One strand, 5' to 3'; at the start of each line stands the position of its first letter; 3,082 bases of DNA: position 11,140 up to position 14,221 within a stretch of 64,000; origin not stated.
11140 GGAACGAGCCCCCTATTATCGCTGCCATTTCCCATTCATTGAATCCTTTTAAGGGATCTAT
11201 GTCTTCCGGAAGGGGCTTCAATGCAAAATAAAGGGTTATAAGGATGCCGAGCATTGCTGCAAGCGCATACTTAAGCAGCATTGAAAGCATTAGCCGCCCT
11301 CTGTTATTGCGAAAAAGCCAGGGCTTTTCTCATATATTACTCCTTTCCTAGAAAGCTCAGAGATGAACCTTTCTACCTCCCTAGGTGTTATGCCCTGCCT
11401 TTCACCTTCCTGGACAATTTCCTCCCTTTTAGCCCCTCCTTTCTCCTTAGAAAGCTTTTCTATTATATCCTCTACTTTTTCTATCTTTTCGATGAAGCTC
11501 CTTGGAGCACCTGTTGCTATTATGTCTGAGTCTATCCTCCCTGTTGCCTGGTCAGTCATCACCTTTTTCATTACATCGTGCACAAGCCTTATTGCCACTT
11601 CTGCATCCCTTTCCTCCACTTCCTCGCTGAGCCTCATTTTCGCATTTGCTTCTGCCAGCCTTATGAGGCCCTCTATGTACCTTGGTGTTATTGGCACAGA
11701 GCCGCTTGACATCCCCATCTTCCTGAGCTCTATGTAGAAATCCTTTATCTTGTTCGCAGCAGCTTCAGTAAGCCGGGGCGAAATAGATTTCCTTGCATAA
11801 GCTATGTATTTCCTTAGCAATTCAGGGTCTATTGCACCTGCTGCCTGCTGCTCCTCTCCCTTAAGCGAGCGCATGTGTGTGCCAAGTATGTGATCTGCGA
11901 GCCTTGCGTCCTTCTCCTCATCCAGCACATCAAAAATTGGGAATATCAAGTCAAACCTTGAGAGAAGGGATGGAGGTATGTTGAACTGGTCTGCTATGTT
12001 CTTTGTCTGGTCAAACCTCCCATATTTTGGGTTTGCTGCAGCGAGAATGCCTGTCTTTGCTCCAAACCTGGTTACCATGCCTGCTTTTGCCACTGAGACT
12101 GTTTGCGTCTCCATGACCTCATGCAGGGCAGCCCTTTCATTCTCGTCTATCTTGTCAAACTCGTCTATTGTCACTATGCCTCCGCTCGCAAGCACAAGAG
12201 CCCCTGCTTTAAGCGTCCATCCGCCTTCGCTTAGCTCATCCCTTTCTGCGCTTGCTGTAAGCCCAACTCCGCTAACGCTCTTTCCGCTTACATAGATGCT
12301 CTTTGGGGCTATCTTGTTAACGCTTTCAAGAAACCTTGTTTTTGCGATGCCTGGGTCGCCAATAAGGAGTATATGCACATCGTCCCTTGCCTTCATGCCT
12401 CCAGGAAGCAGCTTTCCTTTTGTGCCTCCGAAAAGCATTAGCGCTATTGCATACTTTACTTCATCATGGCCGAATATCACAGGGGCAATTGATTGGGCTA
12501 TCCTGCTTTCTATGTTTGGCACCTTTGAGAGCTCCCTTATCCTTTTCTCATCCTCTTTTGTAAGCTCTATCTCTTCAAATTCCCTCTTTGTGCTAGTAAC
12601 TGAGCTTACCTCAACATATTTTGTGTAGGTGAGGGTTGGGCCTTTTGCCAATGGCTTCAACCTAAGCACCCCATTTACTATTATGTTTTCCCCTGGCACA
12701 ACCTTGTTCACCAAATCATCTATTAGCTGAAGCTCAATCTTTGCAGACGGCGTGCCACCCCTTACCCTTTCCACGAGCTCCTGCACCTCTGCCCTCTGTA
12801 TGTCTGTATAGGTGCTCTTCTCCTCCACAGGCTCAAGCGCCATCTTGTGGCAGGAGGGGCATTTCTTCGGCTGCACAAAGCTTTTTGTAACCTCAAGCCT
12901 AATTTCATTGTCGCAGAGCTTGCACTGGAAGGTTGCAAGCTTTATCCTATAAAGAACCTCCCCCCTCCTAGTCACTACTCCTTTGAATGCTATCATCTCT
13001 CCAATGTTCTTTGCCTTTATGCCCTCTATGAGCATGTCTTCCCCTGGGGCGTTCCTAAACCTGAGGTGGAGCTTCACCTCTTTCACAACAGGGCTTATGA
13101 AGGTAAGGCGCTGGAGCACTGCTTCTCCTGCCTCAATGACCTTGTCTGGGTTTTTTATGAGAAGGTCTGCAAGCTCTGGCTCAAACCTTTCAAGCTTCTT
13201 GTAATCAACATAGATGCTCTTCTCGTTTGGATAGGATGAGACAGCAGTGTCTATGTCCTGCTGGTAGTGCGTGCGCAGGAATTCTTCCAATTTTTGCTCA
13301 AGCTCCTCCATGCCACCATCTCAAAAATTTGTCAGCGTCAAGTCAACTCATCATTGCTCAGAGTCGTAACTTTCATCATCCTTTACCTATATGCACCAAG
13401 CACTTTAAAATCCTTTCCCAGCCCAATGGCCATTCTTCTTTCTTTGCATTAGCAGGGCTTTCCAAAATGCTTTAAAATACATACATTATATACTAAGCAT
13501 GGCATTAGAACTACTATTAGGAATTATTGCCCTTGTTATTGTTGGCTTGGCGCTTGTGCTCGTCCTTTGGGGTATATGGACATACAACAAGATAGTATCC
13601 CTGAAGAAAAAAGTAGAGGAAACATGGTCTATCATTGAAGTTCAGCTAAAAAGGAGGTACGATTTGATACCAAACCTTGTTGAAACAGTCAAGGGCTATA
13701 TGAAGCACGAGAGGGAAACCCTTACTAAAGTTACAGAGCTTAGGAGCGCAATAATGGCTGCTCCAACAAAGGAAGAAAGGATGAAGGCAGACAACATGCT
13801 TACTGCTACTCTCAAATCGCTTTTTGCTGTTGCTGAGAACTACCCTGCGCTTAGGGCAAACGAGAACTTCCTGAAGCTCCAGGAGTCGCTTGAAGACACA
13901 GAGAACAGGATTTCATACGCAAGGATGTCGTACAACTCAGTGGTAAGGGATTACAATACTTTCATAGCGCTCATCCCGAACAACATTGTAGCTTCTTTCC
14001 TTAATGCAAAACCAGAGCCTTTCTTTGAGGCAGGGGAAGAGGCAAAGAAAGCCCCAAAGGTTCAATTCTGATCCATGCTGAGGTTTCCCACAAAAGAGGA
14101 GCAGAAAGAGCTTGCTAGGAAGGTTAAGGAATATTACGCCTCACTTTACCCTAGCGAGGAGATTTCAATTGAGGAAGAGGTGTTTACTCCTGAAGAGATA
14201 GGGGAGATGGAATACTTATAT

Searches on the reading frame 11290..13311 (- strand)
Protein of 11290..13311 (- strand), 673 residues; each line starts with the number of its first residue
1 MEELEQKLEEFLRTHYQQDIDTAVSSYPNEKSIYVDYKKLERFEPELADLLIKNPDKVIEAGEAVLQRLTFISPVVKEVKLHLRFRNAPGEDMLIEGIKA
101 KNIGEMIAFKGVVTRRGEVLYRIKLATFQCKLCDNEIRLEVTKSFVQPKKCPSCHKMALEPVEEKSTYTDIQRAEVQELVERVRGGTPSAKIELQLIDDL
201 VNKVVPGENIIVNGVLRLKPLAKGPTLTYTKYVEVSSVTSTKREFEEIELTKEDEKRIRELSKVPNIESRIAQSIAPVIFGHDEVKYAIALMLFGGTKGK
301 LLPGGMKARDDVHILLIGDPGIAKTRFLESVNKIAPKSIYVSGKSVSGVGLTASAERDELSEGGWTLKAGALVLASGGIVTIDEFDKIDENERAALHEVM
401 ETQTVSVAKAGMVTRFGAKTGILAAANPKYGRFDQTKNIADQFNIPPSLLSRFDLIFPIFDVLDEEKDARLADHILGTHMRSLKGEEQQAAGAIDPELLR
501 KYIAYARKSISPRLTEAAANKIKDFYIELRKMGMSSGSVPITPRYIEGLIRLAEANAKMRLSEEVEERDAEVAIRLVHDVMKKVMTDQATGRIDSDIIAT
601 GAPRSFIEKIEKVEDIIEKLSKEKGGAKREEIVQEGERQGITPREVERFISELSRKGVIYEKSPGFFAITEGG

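Call 8: search_protein_families(library=pfam, proteins=[window:11290-13311:-], max_evalue=0.01)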
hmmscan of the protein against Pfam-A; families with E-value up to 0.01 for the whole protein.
window:11290-13311:- (673 aa): 10 families
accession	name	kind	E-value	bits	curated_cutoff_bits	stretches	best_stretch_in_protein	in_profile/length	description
PF00493.29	MCM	-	9.9e-86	286.9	23.3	1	254-479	1-224/224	MCM P-loop domain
PF17855.7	MCM_lid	-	2.5e-28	98.8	27.4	1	497-580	1-86/87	MCM AAA-lid domain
PF17207.9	MCM_OB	-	3.7e-25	88.5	24.8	1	97-219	4-125/126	MCM OB domain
PF01078.27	Mg_chelatase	-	4.4e-09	36.5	20.3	1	360-429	90-159/207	Magnesium chelatase, subunit ChlI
PF07728.20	AAA_5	-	2.3e-08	34.6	22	1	313-439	1-135/139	AAA domain (dynein-related subfamily)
PF14551.11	MCM_N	-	7.9e-08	33.1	24.9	1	7-71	3-74/95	MCM N-terminal domain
PF21120.3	MCM_WH_arc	-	2.1e-05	24.9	26.1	1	609-666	2-61/63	Archaeal MCM, winged-helix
PF21100.3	MCM_C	-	7.8e-05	22.9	27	1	611-664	5-58/64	MCM protein C-terminal winged helix-turn-helix domain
PF07726.17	AAA_3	-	0.002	18.4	27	0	313-428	1-112/131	ATPase family associated with various cellular activities (AAA)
PF00004.35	AAA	-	0.0053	17.6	21.2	0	314-427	1-118/131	ATPase family associated with various cellular activities (AAA)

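Call 9: search_protein_families(library=ncbifam, proteins=[window:11290-13311:-], max_evalue=0.01)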
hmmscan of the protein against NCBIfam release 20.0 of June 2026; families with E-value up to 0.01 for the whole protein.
window:11290-13311:- (673 aa): 3 families
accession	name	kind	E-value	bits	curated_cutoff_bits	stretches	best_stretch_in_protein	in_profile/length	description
NF040949.1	minchrom_main_MCM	domain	1.9e-211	703.9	940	1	9-668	14-680/682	minichromosome maintenance protein MCM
TIGR02031.1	BchD-ChlD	equivalog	1.4e-06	27.3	499.55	1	360-582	75-271/608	magnesium chelatase ATPase subunit D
TIGR00368.1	TIGR00368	hypoth_equivalog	0.00026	19.7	362.4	1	354-435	273-355/499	YifB family Mg chelatase-like AAA ATPase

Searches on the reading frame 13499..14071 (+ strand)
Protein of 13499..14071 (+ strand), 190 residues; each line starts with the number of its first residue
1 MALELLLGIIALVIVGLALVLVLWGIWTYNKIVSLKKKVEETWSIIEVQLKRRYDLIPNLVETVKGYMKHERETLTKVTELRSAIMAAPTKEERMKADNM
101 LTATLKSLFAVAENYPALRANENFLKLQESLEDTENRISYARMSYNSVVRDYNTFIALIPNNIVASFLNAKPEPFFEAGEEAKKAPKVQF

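Call 8: search_protein_families(library=pfam, proteins=[window:13499-14071:+], max_evalue=0.01)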
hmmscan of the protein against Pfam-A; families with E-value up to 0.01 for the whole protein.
window:13499-14071:+ (190 aa): 1 family
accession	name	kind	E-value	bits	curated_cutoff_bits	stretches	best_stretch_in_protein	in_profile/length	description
PF04011.17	LemA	-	6.7e-60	201.7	26.2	1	43-190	2-149/149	LemA family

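Call 9: search_protein_families(library=ncbifam, proteins=[window:13499-14071:+], max_evalue=0.01)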
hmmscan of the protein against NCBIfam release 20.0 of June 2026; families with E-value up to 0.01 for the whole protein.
window:13499-14071:+ (190 aa): 1 family
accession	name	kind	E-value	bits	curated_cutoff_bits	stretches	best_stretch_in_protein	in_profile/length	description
NF040966.1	MamQ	equivalog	2.4e-22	79.5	250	2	91-188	102-202/221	magnetosome protein MamQ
